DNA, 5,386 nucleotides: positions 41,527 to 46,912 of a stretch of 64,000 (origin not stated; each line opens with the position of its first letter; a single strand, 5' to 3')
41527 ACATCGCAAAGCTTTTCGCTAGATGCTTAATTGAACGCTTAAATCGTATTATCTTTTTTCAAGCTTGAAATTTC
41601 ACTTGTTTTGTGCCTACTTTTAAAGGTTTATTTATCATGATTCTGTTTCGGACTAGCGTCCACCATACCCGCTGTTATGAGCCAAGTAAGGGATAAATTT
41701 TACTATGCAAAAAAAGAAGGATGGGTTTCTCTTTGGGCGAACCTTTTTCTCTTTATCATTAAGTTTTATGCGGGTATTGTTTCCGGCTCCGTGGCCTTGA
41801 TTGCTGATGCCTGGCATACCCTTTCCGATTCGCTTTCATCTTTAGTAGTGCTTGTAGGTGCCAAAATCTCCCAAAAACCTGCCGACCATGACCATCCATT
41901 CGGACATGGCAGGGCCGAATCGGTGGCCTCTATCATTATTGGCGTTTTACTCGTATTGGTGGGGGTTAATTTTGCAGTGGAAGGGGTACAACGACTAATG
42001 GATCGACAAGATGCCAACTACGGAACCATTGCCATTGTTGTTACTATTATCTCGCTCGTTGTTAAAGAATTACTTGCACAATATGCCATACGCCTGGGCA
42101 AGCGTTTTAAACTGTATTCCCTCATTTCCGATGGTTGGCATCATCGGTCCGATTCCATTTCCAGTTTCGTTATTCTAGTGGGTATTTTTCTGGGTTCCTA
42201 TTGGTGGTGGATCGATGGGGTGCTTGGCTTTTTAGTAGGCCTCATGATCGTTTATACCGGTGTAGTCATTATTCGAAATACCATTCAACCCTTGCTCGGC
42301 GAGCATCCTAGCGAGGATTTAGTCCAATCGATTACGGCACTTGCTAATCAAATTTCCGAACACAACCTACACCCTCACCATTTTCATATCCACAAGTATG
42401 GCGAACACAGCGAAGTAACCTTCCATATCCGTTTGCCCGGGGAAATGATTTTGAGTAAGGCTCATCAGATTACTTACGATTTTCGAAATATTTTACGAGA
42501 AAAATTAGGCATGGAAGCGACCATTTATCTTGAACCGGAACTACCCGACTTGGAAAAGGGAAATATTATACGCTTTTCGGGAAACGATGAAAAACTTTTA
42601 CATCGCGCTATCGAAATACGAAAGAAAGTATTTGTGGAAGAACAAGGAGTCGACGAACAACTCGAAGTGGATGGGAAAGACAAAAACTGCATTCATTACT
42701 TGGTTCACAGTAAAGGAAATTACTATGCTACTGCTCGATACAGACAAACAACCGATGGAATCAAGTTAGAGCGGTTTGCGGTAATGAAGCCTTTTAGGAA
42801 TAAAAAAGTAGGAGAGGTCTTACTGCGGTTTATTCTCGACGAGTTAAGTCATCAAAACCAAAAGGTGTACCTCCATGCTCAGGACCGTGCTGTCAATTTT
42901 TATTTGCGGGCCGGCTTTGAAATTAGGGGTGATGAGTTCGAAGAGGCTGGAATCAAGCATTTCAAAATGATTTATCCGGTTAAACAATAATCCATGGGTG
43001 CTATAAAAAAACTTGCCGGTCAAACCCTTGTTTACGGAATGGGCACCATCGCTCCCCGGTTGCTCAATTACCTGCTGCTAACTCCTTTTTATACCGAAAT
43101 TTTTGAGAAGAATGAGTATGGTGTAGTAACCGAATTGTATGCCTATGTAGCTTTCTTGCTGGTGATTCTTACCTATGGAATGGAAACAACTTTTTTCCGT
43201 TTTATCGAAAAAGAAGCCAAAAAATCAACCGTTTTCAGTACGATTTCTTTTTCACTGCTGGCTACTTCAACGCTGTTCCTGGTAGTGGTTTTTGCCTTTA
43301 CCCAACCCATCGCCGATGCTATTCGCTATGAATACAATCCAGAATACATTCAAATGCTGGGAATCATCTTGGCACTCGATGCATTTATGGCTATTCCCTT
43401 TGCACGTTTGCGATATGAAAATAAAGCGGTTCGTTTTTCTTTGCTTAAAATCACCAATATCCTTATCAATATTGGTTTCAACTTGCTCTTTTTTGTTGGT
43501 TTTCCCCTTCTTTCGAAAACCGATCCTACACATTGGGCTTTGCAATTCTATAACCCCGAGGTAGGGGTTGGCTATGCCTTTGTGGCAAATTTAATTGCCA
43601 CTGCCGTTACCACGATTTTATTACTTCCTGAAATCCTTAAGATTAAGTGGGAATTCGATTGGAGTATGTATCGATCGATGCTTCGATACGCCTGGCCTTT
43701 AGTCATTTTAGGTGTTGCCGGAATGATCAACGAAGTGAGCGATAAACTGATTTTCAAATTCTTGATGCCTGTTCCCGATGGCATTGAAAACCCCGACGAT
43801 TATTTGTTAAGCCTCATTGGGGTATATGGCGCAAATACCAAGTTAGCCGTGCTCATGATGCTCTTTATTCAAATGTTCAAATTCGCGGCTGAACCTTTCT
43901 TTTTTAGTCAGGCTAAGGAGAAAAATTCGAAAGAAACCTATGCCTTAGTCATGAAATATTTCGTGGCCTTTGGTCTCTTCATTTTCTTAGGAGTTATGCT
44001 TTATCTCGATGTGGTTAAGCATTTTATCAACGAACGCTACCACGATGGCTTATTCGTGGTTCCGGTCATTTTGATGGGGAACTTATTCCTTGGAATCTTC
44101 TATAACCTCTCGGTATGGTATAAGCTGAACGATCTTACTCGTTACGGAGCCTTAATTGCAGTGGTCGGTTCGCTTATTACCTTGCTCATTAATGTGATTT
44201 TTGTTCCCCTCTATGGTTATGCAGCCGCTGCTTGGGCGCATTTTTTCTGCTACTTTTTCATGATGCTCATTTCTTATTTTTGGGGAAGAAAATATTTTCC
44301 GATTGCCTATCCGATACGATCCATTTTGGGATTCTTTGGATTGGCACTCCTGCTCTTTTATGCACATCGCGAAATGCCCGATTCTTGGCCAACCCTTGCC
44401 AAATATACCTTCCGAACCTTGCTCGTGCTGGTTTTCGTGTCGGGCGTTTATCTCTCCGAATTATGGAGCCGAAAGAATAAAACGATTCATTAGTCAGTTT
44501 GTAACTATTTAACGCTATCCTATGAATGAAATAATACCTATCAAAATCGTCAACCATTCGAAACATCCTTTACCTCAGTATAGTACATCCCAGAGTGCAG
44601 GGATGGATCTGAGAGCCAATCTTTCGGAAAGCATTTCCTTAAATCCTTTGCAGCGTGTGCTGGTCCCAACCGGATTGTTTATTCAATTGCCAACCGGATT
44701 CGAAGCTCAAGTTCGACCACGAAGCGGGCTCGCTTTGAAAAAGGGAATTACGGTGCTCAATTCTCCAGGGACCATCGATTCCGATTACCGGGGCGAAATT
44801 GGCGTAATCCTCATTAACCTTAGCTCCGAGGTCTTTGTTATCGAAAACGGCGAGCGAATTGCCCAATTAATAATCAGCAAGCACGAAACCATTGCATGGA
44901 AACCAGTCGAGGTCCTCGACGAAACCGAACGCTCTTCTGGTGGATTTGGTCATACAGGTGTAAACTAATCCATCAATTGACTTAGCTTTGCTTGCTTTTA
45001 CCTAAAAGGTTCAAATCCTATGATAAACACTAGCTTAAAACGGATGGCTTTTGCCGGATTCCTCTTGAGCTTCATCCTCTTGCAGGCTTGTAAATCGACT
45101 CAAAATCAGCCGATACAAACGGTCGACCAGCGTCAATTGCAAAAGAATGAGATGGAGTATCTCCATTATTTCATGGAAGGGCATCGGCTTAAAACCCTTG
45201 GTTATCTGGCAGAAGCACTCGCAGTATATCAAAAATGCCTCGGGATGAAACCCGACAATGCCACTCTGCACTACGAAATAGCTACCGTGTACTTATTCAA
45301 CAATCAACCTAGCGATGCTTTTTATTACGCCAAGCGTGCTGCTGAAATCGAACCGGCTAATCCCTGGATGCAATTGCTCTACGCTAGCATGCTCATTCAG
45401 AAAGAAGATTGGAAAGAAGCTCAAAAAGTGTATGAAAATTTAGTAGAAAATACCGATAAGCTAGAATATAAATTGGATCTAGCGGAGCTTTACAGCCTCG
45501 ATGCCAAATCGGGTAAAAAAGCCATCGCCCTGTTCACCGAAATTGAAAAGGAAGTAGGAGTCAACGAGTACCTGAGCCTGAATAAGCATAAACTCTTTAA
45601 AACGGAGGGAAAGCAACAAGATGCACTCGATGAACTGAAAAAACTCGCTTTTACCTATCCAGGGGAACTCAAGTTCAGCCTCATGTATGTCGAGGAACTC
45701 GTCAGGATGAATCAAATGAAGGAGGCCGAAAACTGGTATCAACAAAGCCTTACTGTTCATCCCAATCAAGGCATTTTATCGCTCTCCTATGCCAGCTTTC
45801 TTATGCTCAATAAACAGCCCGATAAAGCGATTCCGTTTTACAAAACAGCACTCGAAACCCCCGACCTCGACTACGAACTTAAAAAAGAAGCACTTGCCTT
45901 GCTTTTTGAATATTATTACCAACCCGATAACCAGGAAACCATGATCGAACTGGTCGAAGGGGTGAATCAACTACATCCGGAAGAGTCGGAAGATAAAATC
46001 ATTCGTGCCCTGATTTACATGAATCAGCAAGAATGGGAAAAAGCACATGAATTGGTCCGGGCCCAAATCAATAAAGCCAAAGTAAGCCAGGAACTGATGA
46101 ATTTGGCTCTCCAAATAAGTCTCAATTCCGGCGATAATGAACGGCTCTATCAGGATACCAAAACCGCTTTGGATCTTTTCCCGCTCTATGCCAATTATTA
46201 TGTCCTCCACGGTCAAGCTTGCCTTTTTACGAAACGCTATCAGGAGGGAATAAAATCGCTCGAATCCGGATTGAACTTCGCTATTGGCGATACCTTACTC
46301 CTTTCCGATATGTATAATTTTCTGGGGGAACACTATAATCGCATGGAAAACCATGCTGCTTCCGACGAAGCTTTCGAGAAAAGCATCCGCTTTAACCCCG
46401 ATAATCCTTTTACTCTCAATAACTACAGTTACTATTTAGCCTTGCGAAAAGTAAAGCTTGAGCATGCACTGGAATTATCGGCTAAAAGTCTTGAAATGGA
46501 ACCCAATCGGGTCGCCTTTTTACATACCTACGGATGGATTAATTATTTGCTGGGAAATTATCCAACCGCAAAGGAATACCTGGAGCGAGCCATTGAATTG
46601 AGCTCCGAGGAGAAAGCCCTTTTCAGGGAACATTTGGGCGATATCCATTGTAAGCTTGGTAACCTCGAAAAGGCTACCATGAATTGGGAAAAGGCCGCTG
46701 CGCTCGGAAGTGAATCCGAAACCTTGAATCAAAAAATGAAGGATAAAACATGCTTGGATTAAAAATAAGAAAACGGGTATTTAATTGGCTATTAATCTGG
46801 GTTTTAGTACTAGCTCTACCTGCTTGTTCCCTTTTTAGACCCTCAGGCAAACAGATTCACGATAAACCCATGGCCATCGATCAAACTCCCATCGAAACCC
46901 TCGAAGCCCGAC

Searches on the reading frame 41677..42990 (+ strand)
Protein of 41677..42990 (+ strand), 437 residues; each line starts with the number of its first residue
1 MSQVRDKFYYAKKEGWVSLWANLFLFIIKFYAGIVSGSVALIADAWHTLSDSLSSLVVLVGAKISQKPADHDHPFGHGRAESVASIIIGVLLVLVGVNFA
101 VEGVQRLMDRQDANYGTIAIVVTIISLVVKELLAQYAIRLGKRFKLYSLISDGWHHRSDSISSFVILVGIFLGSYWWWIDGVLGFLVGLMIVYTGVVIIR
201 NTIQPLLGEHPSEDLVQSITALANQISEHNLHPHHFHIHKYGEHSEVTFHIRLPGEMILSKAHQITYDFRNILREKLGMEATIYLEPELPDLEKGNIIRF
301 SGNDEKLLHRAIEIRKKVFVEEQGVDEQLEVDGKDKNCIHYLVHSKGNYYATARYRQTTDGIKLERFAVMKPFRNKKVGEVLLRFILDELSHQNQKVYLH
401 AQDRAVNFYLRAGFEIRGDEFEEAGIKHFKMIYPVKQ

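Call 81: search_protein_families(library=pfam, proteins=[window:41677-42990:+], max_evalue=0.00001)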
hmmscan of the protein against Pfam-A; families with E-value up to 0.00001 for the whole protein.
window:41677-42990:+ (437 aa): 5 families
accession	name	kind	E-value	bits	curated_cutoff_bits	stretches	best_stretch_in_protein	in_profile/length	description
PF01545.26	Cation_efflux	-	9.6e-49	166.3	26.6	1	16-207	2-198/198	Cation efflux family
PF13673.13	Acetyltransf_10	-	2.8e-13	50.4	23.6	1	318-431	12-124/128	Acetyltransferase (GNAT) domain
PF16916.11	ZT_dimer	-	1.9e-11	44.2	26.7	1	211-288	1-78/78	Dimerisation domain of Zinc Transporter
PF00583.31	Acetyltransf_1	-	9.6e-08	32.8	20.7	1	332-414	27-116/116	Acetyltransferase (GNAT) family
PF13508.13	Acetyltransf_7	-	1.1e-07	32.5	27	1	339-415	4-83/84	Acetyltransferase (GNAT) domain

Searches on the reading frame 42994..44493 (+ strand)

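Call 81: search_protein_families(library=pfam, proteins=[window:42994-44493:+], max_evalue=0.00001)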
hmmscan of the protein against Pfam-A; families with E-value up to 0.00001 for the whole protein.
window:42994-44493:+ (499 aa): 2 families
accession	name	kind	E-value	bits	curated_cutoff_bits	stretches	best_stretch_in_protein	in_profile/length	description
PF13440.11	Polysacc_synt_3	-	2e-08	34.2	23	1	38-253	7-201/293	Polysaccharide biosynthesis protein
PF01943.22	Polysacc_synt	-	2e-06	27.9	28.2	1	11-293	5-259/274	Polysaccharide biosynthesis protein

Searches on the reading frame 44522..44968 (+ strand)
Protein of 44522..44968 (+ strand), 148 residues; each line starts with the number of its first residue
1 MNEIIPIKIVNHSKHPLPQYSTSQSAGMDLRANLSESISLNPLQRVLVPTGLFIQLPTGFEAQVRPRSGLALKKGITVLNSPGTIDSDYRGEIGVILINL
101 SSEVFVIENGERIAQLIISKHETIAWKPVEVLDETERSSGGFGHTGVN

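Call 81: search_protein_families(library=pfam, proteins=[window:44522-44968:+], max_evalue=0.00001)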
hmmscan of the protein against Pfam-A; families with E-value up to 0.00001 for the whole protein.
window:44522-44968:+ (148 aa): 2 families
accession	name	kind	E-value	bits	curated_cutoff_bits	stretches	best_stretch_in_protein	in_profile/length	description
PF00692.24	dUTPase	-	1.8e-32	112.2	22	1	15-146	3-129/129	dUTPase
PF22769.1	DCD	-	3.5e-10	40.6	27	1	32-120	65-152/153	dCTP deaminase-like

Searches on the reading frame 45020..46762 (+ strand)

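Call 81: search_protein_families(library=pfam, proteins=[window:45020-46762:+], max_evalue=0.00001)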
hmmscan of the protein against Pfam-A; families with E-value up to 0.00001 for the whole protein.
window:45020-46762:+ (580 aa): 14 families
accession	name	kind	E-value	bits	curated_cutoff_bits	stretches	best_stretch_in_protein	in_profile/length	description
PF13424.12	TPR_12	-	1.4e-25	89.7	30.1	0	480-528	26-75/77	Tetratricopeptide repeat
PF07719.23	TPR_2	-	1.9e-22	77.9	27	0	500-528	3-31/34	Tetratricopeptide repeat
PF13428.12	TPR_14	-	4e-21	73.8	23.5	0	84-123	4-43/44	Tetratricopeptide repeat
PF00515.34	TPR_1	-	4.3e-21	74.2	27.8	0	505-528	8-31/34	Tetratricopeptide repeat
PF13181.12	TPR_8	-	1.1e-20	72.3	25.7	0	50-80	4-34/34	Tetratricopeptide repeat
PF14559.12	TPR_19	-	7e-20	71.6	25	0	95-149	5-60/68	Tetratricopeptide repeat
PF13432.12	TPR_16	-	1.4e-17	64.3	32.7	0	511-560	10-57/65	Tetratricopeptide repeat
PF23914.1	TPR_CcmH_CycH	-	5.2e-16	59.3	42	0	74-180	43-152/158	Cytochrome c-type biogenesis protein H TPR domain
PF12895.13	ANAPC3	-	4.4e-14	53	27.2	0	63-140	5-81/82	Anaphase-promoting complex, cyclosome, subunit 3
PF13431.12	TPR_17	-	2.7e-13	49.5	24.4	0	489-518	4-33/34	Tetratricopeptide repeat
PF13176.12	TPR_7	-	2.4e-11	43.2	27.9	0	122-142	6-26/36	Tetratricopeptide repeat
PF13371.12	TPR_9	-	2.1e-09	37.7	35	0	473-530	4-61/73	Tetratricopeptide repeat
PF13414.12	TPR_11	-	5.4e-09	36.1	26.8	0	54-92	1-39/42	TPR repeat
PF24575.1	TPR_Slam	-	5.1e-06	27.3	35.2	0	19-100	18-100/104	Surface lipoprotein assembly modifier, N-terminal TPR repeats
